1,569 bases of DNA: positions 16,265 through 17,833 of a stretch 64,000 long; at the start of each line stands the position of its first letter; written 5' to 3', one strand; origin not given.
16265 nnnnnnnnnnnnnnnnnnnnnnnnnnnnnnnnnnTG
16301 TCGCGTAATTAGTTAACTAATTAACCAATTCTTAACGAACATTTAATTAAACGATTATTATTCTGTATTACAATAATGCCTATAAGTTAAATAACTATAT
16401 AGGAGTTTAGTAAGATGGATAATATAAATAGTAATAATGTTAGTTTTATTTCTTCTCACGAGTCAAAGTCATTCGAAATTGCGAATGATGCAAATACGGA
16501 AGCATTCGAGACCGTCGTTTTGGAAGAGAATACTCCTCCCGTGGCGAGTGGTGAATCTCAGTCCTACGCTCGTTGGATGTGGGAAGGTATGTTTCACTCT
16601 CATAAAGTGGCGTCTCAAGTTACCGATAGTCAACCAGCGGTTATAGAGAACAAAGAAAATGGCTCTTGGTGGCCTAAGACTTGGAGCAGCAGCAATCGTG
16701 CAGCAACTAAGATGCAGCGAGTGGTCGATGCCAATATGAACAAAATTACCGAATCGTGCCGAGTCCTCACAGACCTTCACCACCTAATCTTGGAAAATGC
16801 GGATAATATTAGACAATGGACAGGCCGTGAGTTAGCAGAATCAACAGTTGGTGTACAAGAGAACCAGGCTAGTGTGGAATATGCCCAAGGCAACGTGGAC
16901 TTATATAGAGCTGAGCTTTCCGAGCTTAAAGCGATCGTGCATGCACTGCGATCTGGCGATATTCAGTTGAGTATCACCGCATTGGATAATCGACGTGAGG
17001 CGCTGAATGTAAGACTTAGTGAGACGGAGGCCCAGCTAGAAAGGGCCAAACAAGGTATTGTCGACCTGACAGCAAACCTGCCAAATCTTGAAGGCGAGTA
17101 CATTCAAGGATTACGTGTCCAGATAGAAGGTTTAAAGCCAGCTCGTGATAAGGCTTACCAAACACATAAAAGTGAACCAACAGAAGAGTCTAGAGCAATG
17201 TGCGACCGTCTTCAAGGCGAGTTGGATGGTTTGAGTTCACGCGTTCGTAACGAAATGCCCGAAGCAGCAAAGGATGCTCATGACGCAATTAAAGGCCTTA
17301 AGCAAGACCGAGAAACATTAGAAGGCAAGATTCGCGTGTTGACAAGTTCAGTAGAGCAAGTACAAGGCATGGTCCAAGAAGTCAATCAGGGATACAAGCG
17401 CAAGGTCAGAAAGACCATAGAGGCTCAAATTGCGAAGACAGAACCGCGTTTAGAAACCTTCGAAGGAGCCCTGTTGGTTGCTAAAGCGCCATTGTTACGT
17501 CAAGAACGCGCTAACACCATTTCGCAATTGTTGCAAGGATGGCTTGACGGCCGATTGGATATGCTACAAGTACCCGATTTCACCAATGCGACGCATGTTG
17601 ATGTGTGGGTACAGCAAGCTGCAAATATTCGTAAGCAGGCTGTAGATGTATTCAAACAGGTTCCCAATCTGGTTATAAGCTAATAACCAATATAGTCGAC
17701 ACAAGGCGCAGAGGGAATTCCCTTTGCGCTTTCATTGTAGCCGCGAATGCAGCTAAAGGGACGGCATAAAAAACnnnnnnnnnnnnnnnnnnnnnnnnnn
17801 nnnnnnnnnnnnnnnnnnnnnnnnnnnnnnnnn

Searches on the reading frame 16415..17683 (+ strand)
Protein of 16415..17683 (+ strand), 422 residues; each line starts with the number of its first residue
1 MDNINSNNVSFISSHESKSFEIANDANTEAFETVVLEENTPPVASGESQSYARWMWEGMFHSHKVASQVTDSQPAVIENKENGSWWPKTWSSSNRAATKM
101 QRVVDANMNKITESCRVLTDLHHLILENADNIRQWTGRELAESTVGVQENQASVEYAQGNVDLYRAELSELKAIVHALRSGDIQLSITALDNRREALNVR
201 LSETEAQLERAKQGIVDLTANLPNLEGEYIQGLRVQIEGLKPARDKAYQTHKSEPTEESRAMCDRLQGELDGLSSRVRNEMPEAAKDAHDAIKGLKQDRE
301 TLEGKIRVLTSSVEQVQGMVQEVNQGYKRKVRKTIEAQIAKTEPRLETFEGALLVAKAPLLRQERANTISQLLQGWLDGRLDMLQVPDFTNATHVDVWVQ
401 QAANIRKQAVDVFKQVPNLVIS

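Call 14: search_protein_families(library=pfam, proteins=[window:16415-17683:+], max_evalue=0.01)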
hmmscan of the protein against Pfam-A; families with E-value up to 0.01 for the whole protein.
window:16415-17683:+ (422 aa): 2 families
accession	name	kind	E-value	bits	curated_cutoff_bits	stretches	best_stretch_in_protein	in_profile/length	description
PF22097.1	McpB_HAMP_1st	-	0.0089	16.6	27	0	363-383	10-30/57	Methyl-accepting chemotaxis protein McpB, first HAMP domain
PF10046.14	BLOC1_2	-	0.0093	16.7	33.4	0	95-178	2-84/96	Biogenesis of lysosome-related organelles complex-1 subunit 2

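Call 55: search_protein_families(library=ncbifam, proteins=[window:16415-17683:+], max_evalue=0.00001)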
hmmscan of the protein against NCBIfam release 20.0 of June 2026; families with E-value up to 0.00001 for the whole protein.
window:16415-17683:+ (422 aa): 0 families
